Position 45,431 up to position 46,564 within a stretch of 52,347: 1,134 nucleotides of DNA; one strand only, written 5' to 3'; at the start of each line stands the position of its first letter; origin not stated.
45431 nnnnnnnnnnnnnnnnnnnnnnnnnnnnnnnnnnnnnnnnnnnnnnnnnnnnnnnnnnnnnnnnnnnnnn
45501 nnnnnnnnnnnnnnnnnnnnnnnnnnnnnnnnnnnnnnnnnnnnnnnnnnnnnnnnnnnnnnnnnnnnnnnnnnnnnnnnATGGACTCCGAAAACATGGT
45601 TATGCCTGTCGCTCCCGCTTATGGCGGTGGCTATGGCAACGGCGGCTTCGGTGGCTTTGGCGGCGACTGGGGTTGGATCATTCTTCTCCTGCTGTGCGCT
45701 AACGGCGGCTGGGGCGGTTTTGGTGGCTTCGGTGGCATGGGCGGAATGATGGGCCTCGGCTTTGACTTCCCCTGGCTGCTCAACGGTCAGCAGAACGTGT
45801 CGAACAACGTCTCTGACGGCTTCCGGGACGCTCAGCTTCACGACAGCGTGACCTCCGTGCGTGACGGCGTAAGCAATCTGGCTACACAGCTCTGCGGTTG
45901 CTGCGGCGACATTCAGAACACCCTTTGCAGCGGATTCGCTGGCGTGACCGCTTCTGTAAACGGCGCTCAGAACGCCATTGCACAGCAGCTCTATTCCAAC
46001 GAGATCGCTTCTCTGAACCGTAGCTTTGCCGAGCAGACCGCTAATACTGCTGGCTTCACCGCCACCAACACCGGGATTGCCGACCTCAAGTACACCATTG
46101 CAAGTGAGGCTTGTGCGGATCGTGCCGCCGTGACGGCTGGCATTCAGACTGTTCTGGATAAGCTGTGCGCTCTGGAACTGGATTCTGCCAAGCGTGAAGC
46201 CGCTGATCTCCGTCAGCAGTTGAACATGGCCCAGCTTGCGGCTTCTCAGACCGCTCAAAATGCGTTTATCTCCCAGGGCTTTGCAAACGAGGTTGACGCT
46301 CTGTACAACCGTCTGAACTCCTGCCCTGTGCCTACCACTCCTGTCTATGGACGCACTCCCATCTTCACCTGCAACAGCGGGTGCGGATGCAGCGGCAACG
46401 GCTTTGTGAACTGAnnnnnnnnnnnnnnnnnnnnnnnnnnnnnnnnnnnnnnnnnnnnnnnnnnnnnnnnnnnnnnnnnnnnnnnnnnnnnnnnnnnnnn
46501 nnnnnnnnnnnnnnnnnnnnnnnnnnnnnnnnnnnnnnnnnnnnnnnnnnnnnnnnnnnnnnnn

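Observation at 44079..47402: Insulated cargo cluster of low-complexity, Gly-rich and Cys-rich proteins next to attP, with no resemblance to standard phage functions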

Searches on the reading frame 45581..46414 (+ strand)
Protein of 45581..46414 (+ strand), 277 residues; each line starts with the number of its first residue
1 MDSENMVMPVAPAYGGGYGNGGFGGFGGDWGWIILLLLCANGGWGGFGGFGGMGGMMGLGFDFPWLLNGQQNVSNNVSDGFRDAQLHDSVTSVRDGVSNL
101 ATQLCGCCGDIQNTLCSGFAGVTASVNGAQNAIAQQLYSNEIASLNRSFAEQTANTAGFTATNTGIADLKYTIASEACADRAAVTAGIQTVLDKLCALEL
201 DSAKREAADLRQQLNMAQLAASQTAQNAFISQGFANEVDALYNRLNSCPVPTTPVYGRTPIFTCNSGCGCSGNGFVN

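Call 3: search_protein_families(library=pfam, proteins=[window:45581-46414:+], max_evalue=1)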
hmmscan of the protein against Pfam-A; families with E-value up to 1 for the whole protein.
window:45581-46414:+ (277 aa): 1 family
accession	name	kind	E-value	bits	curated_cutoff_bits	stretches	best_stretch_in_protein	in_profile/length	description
PF04513.17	Baculo_PEP_C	-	0.12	12.8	38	1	84-165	34-110/140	Baculovirus polyhedron envelope protein, PEP, C terminus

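Call 4: search_protein_families(library=phrogs, proteins=[window:45581-46414:+], max_evalue=0.1)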
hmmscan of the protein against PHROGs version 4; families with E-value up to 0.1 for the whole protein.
window:45581-46414:+ (277 aa): 2 families
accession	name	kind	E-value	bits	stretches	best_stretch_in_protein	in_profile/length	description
phrog_16490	-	unknown function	4.4e-17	63.6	1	4-272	8-283/286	-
phrog_9288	-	unknown function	0.0029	18.3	1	8-244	4-220/234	-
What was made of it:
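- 45581..46414 (+): g4: the 277-aa core protein. It has a glycine/aromatic-rich head with a 10-residue hydrophobic core, one predicted helix of about 168 residues, and a Pro/Cys-rich tail (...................GCGC). Family: phrog_16490, E = 4e-17 (call 4).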

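Call 10: search_protein_families(library=ncbifam, proteins=[window:45581-46414:+], max_evalue=1)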
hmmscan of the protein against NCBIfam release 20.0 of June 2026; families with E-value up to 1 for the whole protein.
window:45581-46414:+ (277 aa): 0 families

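Call 16: find_homologous_proteins(query=window:45581-46414:+)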
Query window:45581-46414:+ (277 aa): 8000 proteins with E <= 0.001 among 8000 candidates; the best 120 are listed.
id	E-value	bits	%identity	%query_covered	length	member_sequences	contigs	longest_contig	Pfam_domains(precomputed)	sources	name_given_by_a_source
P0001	4.6e-182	622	100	100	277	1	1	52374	-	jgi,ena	-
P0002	2.3e-161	554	91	99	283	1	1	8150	-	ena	-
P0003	1.1e-155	535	86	95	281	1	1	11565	-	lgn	-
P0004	4.9e-153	527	89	95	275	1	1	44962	-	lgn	-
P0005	7.5e-151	520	86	96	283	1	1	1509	-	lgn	-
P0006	1.2e-146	506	91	75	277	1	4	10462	-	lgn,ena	-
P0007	2.7e-144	498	90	85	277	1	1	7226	-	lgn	-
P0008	7.6e-143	493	82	95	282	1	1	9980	-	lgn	-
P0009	8.8e-143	493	81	99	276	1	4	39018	-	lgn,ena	-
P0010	3.5e-142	491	80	100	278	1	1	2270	-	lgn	-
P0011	6.7e-142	490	88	85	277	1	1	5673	-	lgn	-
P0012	9.9e-142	490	91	73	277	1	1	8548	-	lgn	-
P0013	1.4e-141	489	81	97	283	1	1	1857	-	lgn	-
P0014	3.8e-141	488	80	95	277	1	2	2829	-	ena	-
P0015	5.2e-141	487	80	97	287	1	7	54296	-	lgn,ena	-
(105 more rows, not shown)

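Call 19: find_related_loci(query=A1, collection=viral_contigs, flank=10000)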
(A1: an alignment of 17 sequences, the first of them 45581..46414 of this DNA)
Query A1 (277 aa) in viral_contigs; peptide patterns used: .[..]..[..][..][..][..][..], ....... (x = any residue, [..] = any of these).
600 stretches matched a pattern (row limit reached: there are more); 554 encode a relative of the query (tblastn E <= 1e-3); the best 80 are kept; 80 distinct loci.
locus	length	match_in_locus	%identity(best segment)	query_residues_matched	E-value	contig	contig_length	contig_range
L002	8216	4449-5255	68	29-277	8e-107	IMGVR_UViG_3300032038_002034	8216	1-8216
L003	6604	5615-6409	68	1-264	6e-103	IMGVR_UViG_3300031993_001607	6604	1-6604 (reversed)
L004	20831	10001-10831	62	3-270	4e-101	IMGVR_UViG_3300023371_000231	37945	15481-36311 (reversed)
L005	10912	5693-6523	62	3-270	4e-101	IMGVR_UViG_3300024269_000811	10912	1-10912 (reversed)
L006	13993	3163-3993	62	3-270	4e-101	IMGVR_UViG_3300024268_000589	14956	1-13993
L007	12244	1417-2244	62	4-270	2e-100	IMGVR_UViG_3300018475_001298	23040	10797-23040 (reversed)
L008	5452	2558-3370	70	3-264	2e-100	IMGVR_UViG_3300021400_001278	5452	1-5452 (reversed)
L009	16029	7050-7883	65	6-265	2e-99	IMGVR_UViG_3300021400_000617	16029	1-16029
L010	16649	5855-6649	66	6-263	6e-97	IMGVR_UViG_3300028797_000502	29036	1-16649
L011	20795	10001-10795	66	6-263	6e-97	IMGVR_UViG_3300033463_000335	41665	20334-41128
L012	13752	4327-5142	69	3-265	1e-94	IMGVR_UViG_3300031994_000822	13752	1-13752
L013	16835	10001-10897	59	16-275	9e-93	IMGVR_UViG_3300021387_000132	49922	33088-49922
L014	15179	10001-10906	60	1-267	2e-92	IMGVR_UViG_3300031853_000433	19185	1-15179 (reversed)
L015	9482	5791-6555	60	29-275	9e-92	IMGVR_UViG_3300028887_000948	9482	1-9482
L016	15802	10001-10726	66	5-263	7e-91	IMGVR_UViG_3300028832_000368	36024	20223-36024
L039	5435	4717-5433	60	3-234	2e-78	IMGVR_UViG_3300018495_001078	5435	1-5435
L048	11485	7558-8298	55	61-263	4e-77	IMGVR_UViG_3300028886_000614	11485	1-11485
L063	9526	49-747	56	64-263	4e-73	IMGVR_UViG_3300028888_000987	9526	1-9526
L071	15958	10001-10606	56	62-263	1e-71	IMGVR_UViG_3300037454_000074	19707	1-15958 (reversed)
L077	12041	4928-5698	55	3-263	6e-71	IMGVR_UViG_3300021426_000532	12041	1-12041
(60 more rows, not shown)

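Call 20: find_related_loci(query=A1, collection=genome_contigs, flank=10000)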
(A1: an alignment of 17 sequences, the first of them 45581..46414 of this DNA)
Query A1 (277 aa) in genome_contigs; peptide patterns used: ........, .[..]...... (x = any residue, [..] = any of these).
159 stretches matched a pattern; 63 encode a relative of the query (tblastn E <= 1e-3); 63 distinct loci.
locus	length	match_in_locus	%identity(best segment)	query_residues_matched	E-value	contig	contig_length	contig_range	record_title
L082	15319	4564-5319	71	29-272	2e-107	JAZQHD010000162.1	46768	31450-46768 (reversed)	MAG: Ructibacterium sp. isolate T1900044629_TS20190095.MAGScoT_cleanbin_000005 SGB_995_k141_110045, whole genome shotgun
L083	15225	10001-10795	75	1-263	2e-103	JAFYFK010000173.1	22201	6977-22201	MAG: Bacillota bacterium isolate RGIG7041 Sheep_Rumen.Co__c2492885, whole genome shotgun sequence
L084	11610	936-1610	68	61-263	1e-95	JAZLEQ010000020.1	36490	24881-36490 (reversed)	MAG: Alphaproteobacteria bacterium isolate T1900045013_TC20190006.MAGScoT_cleanbin_000005 SGB_4386_k141_60612, whole gen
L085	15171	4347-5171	62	3-270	7e-95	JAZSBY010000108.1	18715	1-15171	MAG: Candidatus Fimenecus sp. isolate T1900044923_TS20190389.MAGScoT_cleanbin_000030 SGB_3363_k141_63029, whole genome s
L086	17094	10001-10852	57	6-263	2e-81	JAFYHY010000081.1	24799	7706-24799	MAG: Aeriscardovia sp. isolate RGIG7107 Water_buffalos_Abomasum-2__c526045, whole genome shotgun sequence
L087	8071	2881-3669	60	8-264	2e-77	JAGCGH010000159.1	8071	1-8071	Bacterium isolate RGIG9765 Yak_Omasum-5__c970621, whole genome shotgun sequence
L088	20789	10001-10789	54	30-263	5e-76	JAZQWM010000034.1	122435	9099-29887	MAG: Eubacteriales bacterium isolate T1900045166_TC20190160.MAGScoT_cleanbin_000006 SGB_5139_k141_1083896, whole genome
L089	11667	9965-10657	56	61-262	5e-74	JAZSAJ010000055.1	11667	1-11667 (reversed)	MAG: Acutalibacteraceae bacterium isolate T1900044938_TS20190404.MAGScoT_cleanbin_000004 SGB_3449_k141_60562, whole geno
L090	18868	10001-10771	60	8-277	5e-72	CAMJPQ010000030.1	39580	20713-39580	MAG: uncultured Clostridia bacterium isolate SRR12081292_bin.62_metaWRAP_v1.3_MAG genome assembly, contig: ERZ12289771.1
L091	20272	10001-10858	50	1-271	8e-71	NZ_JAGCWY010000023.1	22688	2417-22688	MAG: Ruminococcus sp. isolate RGIG10198 Yak_Rumen-5__c311555, whole genome shotgun sequence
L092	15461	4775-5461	52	63-277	7e-71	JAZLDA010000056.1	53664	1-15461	MAG: Acutalibacteraceae bacterium isolate T1900045043_TC20190036.MAGScoT_cleanbin_000002 SGB_4486_k141_988653, whole gen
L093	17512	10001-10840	51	1-265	1e-70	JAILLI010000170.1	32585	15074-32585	MAG: Lachnospiraceae bacterium isolate RUI224 k141_15825211_flag=0_multi=42.9871_len=32585, whole genome shotgun sequenc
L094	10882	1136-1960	52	2-265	1e-69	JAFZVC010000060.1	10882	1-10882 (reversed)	MAG: Spirochaetaceae bacterium isolate RGIG8125 Water_buffalos_Rumen-3__c893782, whole genome shotgun sequence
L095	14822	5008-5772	53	1-275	2e-68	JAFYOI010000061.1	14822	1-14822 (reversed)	MAG: Clostridia bacterium isolate RGIG7273 Water_buffalos_Cecum-4__c870325, whole genome shotgun sequence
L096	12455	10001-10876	51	5-276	1e-67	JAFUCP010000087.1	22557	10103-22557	MAG: Clostridia bacterium isolate RGIG4372 Roe_deer_Jejunum.Co__c112033, whole genome shotgun sequence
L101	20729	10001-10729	46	32-264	5e-58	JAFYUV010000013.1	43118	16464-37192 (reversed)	MAG: Clostridia bacterium isolate RGIG7442 Water_buffalos_Colon-1__c674495, whole genome shotgun sequence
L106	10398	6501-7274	46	10-275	2e-53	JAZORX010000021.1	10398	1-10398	MAG: Acutalibacteraceae bacterium isolate T1900045550_YK20190244.MAGScoT_cleanbin_000017 SGB_7871_k141_306943, whole gen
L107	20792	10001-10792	47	6-263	3e-52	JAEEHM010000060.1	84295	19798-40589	MAG: Bacillota bacterium isolate Tb.RUG.122 k141_5220219_flag=0_multi=16.0029_len=84295, whole genome shotgun sequence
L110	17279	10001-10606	46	61-273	2e-50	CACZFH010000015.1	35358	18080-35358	MAG: uncultured Erysipelotrichaceae bacterium isolate RUG12568 genome assembly, contig: RUG12568_asm_15, whole genome sh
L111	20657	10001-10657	41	63-270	4e-50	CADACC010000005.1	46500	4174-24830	MAG: uncultured Erysipelotrichaceae bacterium isolate RUG13160 genome assembly, contig: RUG13160_asm_5, whole genome sho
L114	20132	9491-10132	43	63-273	4e-47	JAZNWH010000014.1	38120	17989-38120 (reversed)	MAG: Clostridia bacterium isolate T1900044784_TS20190250.MAGScoT_cleanbin_000041 SGB_2602_k141_3292501, whole genome sho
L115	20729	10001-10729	40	28-270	2e-47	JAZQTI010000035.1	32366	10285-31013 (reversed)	MAG: Candidatus Scatovivens sp. isolate T1900045190_TC20190186.MAGScoT_cleanbin_000050 SGB_5285_k141_2875841, whole geno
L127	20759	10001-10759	46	32-273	6e-55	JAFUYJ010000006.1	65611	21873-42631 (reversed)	MAG: Clostridia bacterium isolate RGIG4938 Roe_deer_Rumen-3__c3015, whole genome shotgun sequence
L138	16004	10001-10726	26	27-269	7e-6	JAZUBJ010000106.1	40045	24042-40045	MAG: Bacilli bacterium isolate T1900045317_YK20190006.MAGScoT_cleanbin_000043 SGB_6317_k141_2014456, whole genome shotgu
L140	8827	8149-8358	38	206-275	3e-5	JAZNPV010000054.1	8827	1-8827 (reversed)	MAG: Faecousia sp. isolate T1900044831_TS20190297.MAGScoT_cleanbin_000022 SGB_2895_k141_1794947, whole genome shotgun se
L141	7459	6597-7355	23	26-270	3e-5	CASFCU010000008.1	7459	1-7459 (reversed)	uncultured bacterium isolate CO.B37.metabat-bins.121 genome assembly, contig: CO.B37.metabat-bins.121.fa_k141_10064477,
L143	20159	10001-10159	42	218-269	4e-4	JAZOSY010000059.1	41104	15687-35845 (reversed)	MAG: Faecousia sp. isolate T1900045541_YK20190235.MAGScoT_cleanbin_000100 SGB_7813_k141_487776, whole genome shotgun seq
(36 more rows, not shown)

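Call 27: search_solved_structures(query=A1, max_evalue=10, show_alignments=1)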
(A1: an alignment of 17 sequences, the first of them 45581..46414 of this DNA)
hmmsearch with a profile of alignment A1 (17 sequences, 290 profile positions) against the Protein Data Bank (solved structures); distinct sequences matched with E-value up to 10: 28.
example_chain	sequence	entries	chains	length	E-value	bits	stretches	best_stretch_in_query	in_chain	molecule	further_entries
7emf_U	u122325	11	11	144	0.015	17.9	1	87-148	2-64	Mediator of RNA polymerase II transcription subunit 21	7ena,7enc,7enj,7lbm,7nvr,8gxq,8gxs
8t1i_P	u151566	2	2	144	0.025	17.2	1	87-148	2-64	Mediator of RNA polymerase II transcription subunit 21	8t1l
6w1s_P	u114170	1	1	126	0.055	16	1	88-146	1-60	Mediator of RNA polymerase II transcription subunit 21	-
3oq3_A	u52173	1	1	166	0.077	15.6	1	220-262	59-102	Interferon alpha-5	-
6nxq_A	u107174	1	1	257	0.12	14.9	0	43-185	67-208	Triosephosphate isomerase, cytosolic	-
6nxr_A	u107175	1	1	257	0.18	14.4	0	43-185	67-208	Triosephosphate isomerase, cytosolic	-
6nxy_A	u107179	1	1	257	0.18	14.3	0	43-184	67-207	Triosephosphate isomerase, cytosolic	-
6nxs_A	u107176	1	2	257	0.18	14.3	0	43-184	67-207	Triosephosphate isomerase, cytosolic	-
4obt_A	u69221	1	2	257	0.19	14.3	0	43-185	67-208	Triosephosphate isomerase, cytosolic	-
6nxx_A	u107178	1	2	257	0.2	14.2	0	43-185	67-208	Triosephosphate isomerase, cytosolic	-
6nxw_A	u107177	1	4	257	0.21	14.2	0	43-185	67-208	Triosephosphate isomerase, cytosolic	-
1ej9_A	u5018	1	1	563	0.36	13.4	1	159-220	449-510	DNA TOPOISOMERASE I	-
7e0e_A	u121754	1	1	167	0.55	12.8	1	221-261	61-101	Interferon alpha-2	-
1lpq_A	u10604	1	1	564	0.56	12.7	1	160-220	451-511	DNA topoisomerase I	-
1rr8_C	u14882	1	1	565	0.57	12.7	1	160-220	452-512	DNA topoisomerase I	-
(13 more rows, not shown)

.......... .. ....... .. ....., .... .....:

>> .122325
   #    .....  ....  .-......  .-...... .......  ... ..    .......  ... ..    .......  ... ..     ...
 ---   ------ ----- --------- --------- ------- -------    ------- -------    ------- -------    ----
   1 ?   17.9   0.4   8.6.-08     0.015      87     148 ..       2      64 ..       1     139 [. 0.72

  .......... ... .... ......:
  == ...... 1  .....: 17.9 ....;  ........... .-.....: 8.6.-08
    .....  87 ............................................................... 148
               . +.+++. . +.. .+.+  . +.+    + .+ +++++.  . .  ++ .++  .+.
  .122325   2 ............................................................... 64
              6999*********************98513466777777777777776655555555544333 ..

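Call 28: search_dna_similar(query=window:45581-46414:+, collection=phages, mode=protein, max_rows=40, max_evalue=0.001)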
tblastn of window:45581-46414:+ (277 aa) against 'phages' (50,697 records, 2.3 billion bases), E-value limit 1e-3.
Records with a match: 11; places in all: 11; records where one place covers at least 80% of the query: 0.
Best place of each record, by identity: <60% 11.
By first word of the organism name: Bacteriophage 8; uncultured 2; Butyrivibrio 1.
By host as written in the record: - 10; Butyrivibrio fibrisolvens DSM 3071 1.
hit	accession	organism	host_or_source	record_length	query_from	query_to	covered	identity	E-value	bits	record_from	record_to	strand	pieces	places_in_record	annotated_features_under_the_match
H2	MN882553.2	Butyrivibrio virus Ceridwen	Butyrivibrio fibrisolvens DSM 3071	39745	63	263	73%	43.8%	6e-42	159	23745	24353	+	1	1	hypothetical protein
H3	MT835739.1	Bacteriophage sp.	human fecal samples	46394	87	260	63%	27.6%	2e-7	58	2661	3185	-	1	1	record has no annotation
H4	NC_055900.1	uncultured phage cr125_1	human feces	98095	90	251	58%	29.0%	3e-4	48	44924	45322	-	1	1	spike protein/glycoprotein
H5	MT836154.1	Bacteriophage sp.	human fecal samples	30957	77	255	65%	25.7%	2e-6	54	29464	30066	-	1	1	record has no annotation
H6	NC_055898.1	uncultured phage cr115_1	human feces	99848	90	251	58%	28.4%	1e-3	46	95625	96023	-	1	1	spike protein/glycoprotein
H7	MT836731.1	Bacteriophage sp.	human fecal samples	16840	77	255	65%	24.8%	3e-4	48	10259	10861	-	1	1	record has no annotation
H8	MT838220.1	Bacteriophage sp.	human fecal samples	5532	84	251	61%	26.4%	4e-4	47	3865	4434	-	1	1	record has no annotation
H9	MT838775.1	Bacteriophage sp.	human fecal samples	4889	87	255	61%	25.0%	1e-5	52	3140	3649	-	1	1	record has no annotation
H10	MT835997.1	Bacteriophage sp.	human fecal samples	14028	87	255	61%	25.0%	3e-5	51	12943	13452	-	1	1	record has no annotation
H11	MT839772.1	Bacteriophage sp.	human fecal samples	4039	87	255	61%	24.4%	1e-4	49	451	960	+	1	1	record has no annotation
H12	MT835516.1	Bacteriophage sp.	human fecal samples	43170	111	255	52%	26.3%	2e-4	49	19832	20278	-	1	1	record has no annotation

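Call 41: find_encoding_contigs(protein=P0001, flank=10000, max_places=3)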
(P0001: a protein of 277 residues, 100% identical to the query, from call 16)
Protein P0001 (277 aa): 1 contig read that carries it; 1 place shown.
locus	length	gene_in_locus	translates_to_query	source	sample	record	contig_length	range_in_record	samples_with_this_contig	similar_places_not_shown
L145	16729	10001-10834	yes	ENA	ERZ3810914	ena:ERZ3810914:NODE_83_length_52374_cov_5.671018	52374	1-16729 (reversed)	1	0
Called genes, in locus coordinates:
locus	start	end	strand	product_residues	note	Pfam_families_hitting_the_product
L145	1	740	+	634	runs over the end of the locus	-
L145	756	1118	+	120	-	-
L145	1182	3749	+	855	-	PF02018:CBM_4_9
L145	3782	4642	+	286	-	PF01183:Glyco_hydro_25, PF08230:CW_7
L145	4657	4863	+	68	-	-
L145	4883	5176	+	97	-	-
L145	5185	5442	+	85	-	-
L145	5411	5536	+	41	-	-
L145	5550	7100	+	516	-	-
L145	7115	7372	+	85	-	-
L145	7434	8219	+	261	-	PF00149:Metallophos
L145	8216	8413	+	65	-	PF04545:Sigma70_r4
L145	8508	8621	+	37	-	-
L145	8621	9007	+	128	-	-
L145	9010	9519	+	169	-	-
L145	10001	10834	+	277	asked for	-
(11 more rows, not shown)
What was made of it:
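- Checked: The gene calls held for the source contig list the same six, plus a 37-aa ORF at about 44088-44201 (call 41).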

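Call 49: search_protein_representatives(alignment_id=A4)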
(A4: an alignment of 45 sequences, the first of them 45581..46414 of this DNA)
Query: 45 sequences, 292 profile positions. Proteins with E-value up to 0.001 (for the whole library): 1234; up to 1e-10: 582; up to 1e-30: 178. The best 150 are listed.
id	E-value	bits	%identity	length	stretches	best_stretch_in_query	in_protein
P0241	2.3e-114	398.0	-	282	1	1-287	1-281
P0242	4.2e-110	384.0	-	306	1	1-286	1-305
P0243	6.9e-99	347.2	-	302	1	1-289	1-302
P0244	5.5e-94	331.1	-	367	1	12-288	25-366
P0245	2.4e-93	329.1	-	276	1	1-287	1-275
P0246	1.1e-92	326.9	-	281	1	3-289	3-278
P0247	3.3e-90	318.7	-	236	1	1-213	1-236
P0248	1.6e-84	300.1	-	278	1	1-288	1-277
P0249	9.7e-84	297.5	-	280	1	3-290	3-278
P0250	4.4e-82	292.1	-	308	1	1-289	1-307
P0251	2.0e-77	276.8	-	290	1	7-285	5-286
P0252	1.3e-75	270.8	-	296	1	16-292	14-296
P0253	1.4e-75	270.8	-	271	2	159-287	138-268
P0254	8.1e-75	268.2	-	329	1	1-287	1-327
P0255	4.7e-74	265.7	-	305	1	7-291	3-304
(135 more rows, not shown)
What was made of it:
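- It is far more widespread and more fixed in position than morons usually are (calls 16, 19, 49).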

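Call 56: search_protein_families(library=padloc, proteins=[window:45581-46414:+, L063:1780-2112:+], max_evalue=1)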
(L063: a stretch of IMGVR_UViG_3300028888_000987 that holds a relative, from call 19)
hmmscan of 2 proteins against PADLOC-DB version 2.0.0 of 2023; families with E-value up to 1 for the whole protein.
window:45581-46414:+ (277 aa): 1 family
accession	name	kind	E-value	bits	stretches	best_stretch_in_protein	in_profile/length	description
PDLC03170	Specificity_I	-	0.00017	18.6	1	136-231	38-131/437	Type I specificity subunit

L063:1780-2112:+ (110 aa): 0 families

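Call 57: search_protein_families(library=pfam, proteins=[L063:1780-2112:+, L107:8393-8611:+, L106:3743-4045:+, L077:6895-7284:+, L115:9164-9685:+, L110:11190-11390:+, L114:10925-11437:+, L141:6231-6467:+, L138:9157-9594:+, L048:8381-8797:+], max_evalue=0.1)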
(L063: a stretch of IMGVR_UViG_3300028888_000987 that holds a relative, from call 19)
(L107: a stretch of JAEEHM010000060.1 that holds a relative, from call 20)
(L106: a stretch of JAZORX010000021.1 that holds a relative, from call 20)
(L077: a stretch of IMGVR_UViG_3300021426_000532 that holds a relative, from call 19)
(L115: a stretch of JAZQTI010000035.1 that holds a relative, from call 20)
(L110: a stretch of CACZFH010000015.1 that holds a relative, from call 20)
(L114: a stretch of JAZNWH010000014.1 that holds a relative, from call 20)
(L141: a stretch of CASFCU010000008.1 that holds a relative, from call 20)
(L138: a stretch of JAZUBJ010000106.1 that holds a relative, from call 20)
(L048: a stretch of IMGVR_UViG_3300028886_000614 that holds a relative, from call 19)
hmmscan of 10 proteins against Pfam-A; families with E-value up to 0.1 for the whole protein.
L063:1780-2112:+ (110 aa): 0 families

L107:8393-8611:+ (72 aa): 5 families
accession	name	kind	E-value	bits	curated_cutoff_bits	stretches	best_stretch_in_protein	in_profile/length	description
PF07374.17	DUF1492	-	0.0052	17.4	21.5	1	35-58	71-94/100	Protein of unknown function (DUF1492)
PF13518.12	HTH_28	-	0.0079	16.7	25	1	29-58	6-35/52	Helix-turn-helix domain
PF24533.1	Tri-helical_Ada2b_C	-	0.077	13.3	27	0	40-60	9-29/55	Ada2b-like, C-terminal tri-helical domain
PF13384.12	HTH_23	-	0.085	13.1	24.6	0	26-57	8-39/50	Homeodomain-like domain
PF01527.26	HTH_Tnp_1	-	0.087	13.5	24.1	0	34-63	22-51/75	Transposase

L106:3743-4045:+ (100 aa): 1 family
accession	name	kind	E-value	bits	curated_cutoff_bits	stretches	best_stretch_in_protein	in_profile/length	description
PF12428.13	DUF3675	-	0.09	13.8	24.3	1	25-72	53-100/119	Protein of unknown function (DUF3675)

L077:6895-7284:+ (129 aa): 1 family
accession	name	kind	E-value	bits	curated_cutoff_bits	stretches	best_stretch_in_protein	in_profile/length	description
PF25756.1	TPR_INTS8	-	0.012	14.8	27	0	5-72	132-199/488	INTS8, TPR repeats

L115:9164-9685:+ (173 aa): 5 families
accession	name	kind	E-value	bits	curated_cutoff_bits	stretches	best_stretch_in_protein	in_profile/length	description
PF12932.12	Sec16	-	0.016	16.1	23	0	75-111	19-55/119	Vesicle coat trafficking protein Sec16 mid-region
PF09429.15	Wbp11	-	0.032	15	24.3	0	13-40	36-63/78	WW domain binding protein 11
PF08440.15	Poty_PP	-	0.035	13.6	23.4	1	10-48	202-240/277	Potyviridae polyprotein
PF02222.28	ATP-grasp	-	0.046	13.8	27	1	53-119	52-117/179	ATP-grasp domain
PF18504.6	Csm1_N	-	0.088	13.6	26.3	0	107-139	37-69/70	Csm1 N-terminal domain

L110:11190-11390:+ (66 aa): 1 family
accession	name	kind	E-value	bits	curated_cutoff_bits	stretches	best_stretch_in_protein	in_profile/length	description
PF00512.31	HisKA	-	0.058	13.9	26.9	1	24-56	30-55/66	His Kinase A (phospho-acceptor) domain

L114:10925-11437:+ (170 aa): 0 families

L141:6231-6467:+ (78 aa): 0 families

L138:9157-9594:+ (145 aa): 2 families
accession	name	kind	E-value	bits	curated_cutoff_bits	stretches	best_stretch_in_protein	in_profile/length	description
PF05377.16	FlaC_arch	-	0.053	14.4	27.8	1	108-141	3-35/55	Flagella accessory protein C (FlaC)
PF05008.21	V-SNARE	-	0.097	13.6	25.9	0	83-142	30-87/92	Vesicle transport v-SNARE protein N-terminus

L048:8381-8797:+ (138 aa): 0 families
